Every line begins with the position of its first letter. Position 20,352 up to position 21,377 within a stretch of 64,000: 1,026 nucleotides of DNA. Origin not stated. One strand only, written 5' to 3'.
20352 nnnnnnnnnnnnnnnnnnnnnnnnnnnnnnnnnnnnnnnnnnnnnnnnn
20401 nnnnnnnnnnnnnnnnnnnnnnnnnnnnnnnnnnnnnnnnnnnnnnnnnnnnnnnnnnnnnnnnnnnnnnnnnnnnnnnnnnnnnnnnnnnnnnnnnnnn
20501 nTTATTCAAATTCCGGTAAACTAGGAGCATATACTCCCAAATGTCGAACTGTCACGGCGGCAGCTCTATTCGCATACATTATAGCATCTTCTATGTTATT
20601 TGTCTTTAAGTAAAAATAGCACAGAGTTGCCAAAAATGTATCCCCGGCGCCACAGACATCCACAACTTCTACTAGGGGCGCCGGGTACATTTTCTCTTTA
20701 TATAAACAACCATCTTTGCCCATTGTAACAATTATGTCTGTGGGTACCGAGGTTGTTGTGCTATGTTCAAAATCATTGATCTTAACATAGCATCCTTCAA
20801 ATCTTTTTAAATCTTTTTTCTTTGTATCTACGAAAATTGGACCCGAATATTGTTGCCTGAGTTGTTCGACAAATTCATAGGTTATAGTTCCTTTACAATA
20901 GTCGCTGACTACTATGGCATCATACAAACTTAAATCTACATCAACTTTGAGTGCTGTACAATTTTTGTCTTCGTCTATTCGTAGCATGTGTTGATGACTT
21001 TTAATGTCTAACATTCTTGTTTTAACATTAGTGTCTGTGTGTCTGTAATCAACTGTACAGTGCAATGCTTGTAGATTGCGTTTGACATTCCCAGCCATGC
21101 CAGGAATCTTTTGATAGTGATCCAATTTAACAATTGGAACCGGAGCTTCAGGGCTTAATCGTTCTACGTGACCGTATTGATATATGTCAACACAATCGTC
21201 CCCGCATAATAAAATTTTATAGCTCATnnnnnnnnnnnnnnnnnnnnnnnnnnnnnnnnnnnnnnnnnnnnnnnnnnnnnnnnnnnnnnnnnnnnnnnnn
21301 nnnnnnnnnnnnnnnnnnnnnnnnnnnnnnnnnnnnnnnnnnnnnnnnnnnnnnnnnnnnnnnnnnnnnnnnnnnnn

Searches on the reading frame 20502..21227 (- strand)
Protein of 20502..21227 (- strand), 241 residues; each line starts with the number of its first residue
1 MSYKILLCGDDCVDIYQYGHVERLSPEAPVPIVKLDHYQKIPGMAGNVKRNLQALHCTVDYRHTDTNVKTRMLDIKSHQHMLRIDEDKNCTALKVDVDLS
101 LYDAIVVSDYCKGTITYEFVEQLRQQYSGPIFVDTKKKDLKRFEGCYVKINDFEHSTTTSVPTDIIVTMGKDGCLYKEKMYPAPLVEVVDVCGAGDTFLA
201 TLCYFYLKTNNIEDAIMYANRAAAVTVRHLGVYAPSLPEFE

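Call 96: search_protein_families(library=phrogs, proteins=[window:20502-21227:-], max_evalue=0.0001)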
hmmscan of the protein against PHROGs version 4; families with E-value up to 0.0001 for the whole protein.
window:20502-21227:- (241 aa): 2 families
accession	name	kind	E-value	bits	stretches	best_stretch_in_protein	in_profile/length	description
phrog_8133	-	unknown function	3.3e-86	289.6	1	3-237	3-238/246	-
phrog_15334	-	unknown function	6.9e-07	29.9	1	158-239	220-316/323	-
